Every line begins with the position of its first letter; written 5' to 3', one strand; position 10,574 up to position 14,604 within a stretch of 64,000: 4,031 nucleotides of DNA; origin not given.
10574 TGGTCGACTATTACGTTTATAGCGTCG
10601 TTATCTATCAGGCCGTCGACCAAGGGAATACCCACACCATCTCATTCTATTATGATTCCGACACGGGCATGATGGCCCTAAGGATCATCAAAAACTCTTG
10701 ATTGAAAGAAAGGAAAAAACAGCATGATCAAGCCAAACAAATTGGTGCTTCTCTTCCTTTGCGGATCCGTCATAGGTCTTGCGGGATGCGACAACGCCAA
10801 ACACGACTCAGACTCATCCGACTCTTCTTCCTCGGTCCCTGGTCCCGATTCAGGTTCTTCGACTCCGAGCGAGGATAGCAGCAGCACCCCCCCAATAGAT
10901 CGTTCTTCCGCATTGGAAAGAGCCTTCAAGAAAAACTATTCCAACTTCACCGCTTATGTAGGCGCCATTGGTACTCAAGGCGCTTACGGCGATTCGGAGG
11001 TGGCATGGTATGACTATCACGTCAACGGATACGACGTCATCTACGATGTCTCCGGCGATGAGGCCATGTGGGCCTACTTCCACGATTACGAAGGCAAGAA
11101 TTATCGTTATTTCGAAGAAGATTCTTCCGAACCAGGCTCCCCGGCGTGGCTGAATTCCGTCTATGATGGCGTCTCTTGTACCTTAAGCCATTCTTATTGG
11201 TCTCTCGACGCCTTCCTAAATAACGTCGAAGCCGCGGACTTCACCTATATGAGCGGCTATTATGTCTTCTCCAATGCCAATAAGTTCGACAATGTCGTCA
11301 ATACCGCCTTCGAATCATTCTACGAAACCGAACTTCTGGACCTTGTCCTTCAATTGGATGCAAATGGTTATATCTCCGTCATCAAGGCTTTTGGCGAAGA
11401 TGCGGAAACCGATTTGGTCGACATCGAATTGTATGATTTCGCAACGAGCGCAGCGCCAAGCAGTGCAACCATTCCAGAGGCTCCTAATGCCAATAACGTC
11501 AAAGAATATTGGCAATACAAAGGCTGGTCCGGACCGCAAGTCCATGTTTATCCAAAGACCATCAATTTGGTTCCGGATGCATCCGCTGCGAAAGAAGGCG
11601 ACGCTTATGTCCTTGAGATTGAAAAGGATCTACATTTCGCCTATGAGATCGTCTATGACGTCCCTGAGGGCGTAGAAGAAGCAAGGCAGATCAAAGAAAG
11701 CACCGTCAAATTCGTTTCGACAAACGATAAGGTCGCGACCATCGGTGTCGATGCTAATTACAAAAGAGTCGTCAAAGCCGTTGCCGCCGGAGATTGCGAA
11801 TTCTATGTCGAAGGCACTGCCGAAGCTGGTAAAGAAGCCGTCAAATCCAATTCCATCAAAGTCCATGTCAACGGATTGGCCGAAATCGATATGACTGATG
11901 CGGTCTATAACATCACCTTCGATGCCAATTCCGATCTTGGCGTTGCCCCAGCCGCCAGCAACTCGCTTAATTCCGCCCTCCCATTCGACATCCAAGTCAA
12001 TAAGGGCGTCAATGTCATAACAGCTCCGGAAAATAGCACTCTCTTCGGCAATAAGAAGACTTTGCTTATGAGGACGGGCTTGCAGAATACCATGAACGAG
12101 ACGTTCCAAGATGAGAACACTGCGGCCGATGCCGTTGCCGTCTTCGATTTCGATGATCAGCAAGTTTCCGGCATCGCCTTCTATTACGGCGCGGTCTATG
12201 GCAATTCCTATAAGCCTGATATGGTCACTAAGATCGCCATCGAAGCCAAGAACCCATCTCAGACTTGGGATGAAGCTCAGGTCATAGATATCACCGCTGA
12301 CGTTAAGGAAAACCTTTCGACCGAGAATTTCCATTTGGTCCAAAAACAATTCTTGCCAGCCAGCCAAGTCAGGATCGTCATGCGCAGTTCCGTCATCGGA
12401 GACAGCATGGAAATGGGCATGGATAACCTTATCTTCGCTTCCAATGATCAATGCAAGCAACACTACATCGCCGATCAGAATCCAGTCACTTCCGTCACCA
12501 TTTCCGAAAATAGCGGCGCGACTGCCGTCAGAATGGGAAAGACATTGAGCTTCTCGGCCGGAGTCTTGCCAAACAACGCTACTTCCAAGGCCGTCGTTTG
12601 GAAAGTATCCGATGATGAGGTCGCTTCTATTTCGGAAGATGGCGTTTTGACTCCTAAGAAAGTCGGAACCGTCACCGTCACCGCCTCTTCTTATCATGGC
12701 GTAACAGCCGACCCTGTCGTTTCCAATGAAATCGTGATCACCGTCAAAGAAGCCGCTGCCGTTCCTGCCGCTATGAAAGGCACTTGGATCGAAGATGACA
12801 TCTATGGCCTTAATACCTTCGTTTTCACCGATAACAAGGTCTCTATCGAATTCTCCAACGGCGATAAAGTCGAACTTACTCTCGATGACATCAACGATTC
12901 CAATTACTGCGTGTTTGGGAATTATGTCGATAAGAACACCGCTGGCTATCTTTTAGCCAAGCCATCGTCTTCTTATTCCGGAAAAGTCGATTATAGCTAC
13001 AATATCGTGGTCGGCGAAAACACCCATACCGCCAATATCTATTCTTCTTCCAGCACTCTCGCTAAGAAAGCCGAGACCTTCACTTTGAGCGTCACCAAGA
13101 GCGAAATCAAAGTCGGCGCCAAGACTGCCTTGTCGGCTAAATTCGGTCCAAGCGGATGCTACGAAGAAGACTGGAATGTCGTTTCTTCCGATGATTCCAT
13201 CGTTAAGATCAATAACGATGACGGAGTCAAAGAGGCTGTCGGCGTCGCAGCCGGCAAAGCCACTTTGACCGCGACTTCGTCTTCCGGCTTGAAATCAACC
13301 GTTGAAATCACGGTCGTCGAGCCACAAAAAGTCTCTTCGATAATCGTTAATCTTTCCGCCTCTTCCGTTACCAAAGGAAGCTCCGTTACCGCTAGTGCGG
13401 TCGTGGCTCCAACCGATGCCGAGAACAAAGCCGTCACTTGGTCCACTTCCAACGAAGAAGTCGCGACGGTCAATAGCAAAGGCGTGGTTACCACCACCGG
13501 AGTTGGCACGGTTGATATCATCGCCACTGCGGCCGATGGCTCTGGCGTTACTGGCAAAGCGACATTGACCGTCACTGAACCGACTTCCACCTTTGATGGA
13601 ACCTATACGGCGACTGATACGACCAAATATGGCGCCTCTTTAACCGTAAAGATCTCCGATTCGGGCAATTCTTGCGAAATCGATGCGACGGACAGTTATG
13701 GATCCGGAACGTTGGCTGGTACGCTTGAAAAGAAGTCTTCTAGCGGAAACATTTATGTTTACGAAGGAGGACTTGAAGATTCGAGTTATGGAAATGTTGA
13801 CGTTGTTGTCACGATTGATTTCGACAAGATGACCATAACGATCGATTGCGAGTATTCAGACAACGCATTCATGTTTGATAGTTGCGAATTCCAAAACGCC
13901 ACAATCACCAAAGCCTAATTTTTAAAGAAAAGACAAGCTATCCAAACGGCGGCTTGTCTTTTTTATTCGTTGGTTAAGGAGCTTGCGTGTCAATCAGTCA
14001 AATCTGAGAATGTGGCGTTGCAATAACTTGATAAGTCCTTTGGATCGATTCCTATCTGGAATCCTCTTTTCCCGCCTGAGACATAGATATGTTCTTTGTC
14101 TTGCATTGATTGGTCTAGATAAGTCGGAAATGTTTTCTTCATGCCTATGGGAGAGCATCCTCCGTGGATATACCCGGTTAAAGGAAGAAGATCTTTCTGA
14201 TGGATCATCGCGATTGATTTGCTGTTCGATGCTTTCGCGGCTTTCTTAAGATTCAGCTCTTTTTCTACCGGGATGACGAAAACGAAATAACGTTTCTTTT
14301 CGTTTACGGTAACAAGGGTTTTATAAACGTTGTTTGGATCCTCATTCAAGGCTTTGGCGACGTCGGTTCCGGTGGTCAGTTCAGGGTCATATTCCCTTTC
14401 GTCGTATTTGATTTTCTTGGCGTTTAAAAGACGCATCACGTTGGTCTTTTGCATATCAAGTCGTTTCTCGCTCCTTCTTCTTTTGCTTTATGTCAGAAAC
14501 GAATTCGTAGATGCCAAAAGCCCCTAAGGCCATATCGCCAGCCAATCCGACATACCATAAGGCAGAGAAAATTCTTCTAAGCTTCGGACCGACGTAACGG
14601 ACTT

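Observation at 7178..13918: Surface lipoprotein cassette: M6-like metalloprotease flanked by two paralogous two-module lipoproteins, followed by a 1064-aa Ig-like protein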

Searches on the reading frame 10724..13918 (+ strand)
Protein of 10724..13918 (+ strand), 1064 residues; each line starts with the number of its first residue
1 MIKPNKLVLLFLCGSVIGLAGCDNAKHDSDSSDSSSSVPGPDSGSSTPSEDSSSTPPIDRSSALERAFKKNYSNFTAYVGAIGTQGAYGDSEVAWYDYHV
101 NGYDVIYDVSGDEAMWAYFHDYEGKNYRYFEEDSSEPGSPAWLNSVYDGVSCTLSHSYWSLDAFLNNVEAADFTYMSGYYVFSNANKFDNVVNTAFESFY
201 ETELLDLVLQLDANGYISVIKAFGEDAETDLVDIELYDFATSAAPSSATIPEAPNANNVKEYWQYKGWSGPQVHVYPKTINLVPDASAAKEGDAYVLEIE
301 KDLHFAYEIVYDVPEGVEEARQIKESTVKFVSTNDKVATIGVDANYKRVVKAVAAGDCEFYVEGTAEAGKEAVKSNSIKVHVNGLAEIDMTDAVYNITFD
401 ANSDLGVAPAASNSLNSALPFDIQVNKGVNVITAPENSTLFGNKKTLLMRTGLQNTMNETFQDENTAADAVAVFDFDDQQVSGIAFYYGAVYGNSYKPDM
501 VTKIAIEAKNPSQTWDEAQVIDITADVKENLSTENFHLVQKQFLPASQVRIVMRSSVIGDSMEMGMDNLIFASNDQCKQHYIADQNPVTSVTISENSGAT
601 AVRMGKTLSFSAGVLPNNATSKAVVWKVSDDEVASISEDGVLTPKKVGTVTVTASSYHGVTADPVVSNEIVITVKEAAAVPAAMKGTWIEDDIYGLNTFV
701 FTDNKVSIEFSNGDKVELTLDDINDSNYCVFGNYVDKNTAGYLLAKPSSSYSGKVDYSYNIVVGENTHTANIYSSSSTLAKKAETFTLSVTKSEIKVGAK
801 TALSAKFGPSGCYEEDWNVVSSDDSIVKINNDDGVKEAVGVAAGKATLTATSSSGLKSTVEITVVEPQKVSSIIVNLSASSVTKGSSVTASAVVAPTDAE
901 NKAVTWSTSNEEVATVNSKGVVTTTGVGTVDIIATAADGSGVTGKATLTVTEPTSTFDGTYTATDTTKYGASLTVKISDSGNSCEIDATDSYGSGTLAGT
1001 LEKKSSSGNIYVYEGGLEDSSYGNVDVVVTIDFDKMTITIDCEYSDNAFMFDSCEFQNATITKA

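Call 3: search_protein_families(library=pfam, proteins=[window:10724-13918:+], max_evalue=0.1)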
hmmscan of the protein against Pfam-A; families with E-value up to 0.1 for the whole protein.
window:10724-13918:+ (1064 aa): 2 families
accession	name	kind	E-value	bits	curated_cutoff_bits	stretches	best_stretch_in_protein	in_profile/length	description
PF02368.24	Big_2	-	9.8e-26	90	22.8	3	587-658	1-70/79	Bacterial Ig-like domain (group 2)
PF22359.2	Big-like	-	0.088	13.5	27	0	904-933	3-32/48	Bacterial Ig-like domain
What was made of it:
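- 10724..13918 (+): g4 (G4): a 1064-aa lipoprotein. The N-terminal ~570 aa have no sequence relative in the PDB and include a discoidin-like jelly-roll around aa 470-575 (approximate position, inferred from homologues). Big_2 domains follow at aa 587-658 and about 786-952, interspersed with small beta-rich domains. It is the hub gene of the neighbourhood. Big_2 x3, E=9.8e-26 (call 3).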

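Call 4: search_protein_families(library=ncbifam, proteins=[window:10724-13918:+], max_evalue=0.1)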
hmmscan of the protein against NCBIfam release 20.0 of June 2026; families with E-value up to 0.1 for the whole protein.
window:10724-13918:+ (1064 aa): 0 families

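Call 39: search_solved_structures(query=window:10724-13918:+, max_evalue=0.1)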
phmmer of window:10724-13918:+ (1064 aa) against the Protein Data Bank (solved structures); distinct sequences matched with E-value up to 0.1: 10.
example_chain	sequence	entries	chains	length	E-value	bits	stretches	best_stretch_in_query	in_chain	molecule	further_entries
7quz_AAA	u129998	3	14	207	7.8e-12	47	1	583-956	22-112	Beta-1,3-glucanase bglH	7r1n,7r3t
5ngj_A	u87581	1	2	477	3.5e-06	28.3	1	870-952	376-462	Tail tube protein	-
8hqz_p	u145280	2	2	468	7.7e-06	27.2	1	849-951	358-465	Tail tube protein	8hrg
7qg9_F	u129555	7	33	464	2.7e-05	25.4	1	870-951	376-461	Tail tube protein | Tail tube protein pb6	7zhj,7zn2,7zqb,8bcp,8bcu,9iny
7z47_G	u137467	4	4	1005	4.6e-05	24.6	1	700-943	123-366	Surface protein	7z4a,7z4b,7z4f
8gyr_B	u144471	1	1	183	0.0022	19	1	816-951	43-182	LigA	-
8gyr_A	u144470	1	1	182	0.0049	17.9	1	816-949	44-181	Leptospira Immunoglobulin-like protein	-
9cuy_c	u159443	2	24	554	0.01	16.8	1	872-948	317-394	Short tail fiber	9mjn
2l04_A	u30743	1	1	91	0.033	15.2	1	786-865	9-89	Major tail protein V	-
6n1a_A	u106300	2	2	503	0.043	14.8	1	871-940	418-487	Carbohydrate-binding protein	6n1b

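Call 68: search_solved_structures(query=A10, max_evalue=1)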
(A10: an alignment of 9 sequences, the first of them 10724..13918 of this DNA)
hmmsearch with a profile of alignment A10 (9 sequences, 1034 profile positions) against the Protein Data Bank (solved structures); distinct sequences matched with E-value up to 1: 32.
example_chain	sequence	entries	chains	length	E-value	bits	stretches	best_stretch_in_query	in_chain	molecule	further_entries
7quz_AAA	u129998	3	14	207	1.2e-22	82.9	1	569-712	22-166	Beta-1,3-glucanase bglH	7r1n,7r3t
7z47_G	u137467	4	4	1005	7.1e-15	57.2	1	789-929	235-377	Surface protein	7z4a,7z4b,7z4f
5ngj_A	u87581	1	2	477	7.7e-15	57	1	843-932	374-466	Tail tube protein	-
7qg9_F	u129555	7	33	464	5e-13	51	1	843-929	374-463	Tail tube protein | Tail tube protein pb6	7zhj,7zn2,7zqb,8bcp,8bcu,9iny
8hqz_p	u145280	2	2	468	5.1e-13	51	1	841-929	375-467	Tail tube protein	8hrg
6n1a_A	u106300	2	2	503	7.1e-09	37.3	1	575-660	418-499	Carbohydrate-binding protein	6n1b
9cuy_c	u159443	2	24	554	2.5e-08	35.5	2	846-923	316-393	Short tail fiber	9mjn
9ifo_A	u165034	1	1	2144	1.2e-07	33.3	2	771-927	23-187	Teneurin-Like Protein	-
9pt5_A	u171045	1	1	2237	1.4e-07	33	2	771-927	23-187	Teneurin-like protein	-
9mfe_A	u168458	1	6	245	3.3e-07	31.8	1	712-840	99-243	Major tail protein V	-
6p3e_A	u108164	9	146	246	1.3e-06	29.8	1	712-840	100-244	Tail tube protein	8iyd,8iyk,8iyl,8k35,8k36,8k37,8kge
7t4f_A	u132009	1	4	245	1.3e-06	29.8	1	712-840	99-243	Tail tube protein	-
7x30_P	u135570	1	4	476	1.5e-06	29.6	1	703-934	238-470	Hoc-like protein ORF90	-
8gyr_A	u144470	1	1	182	2.2e-05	25.7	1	778-924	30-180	Leptospira Immunoglobulin-like protein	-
8gyr_B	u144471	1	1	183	2.3e-05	25.7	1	780-923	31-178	LigA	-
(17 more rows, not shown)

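Call 69: search_protein_families(library=pfam, alignment_id=A10, max_evalue=0.01)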
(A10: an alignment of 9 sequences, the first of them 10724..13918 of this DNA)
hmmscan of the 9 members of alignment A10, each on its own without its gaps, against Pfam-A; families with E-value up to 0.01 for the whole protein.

A. member 1, window:10724-13918:+ (1064 aa): 1 family
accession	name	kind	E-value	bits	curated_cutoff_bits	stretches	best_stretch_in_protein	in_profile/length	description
PF02368.24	Big_2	-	9.8e-26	90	22.8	3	587-658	1-70/79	Bacterial Ig-like domain (group 2)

B. families by the number of members that match (of 9 scanned): 9 families
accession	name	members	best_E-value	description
PF02368.24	Big_2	9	6.2e-36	Bacterial Ig-like domain (group 2)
PF20578.4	aBig_2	3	0.00025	Atrophied bacterial Ig domain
PF13629.12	T2SS-T3SS_pil_N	2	8.3e-07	Pilus formation protein N terminal region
PF25354.1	Ig_NUP210_16th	2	1.1e-05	NUP210-like, Ig-like domain 16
PF00754.31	F5_F8_type_C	2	1.9e-05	F5/8 type C domain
PF17963.7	Big_9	2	0.00012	Bacterial Ig domain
PF22359.2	Big-like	1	1.8e-05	Bacterial Ig-like domain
PF13584.12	BatD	1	0.0014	BatD DUF11 like domain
PF22633.2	F5_F8_type_C_2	1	0.0037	NedA-like, galactose-binding domain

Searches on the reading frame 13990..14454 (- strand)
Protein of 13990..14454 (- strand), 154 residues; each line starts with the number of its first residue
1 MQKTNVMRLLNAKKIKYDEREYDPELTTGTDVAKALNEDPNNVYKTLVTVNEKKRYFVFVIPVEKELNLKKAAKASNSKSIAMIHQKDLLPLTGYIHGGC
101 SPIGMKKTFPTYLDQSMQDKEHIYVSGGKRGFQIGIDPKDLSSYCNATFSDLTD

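Call 71: search_protein_families(library=pfam, proteins=[window:13990-14454:-], max_evalue=0.0001)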
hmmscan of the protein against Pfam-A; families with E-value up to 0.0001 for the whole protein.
window:13990-14454:- (154 aa): 1 family
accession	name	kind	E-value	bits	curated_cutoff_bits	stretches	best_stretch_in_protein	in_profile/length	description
PF04073.20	tRNA_edit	-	1.4e-28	99.9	25.5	1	24-141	2-120/123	Aminoacyl-tRNA editing domain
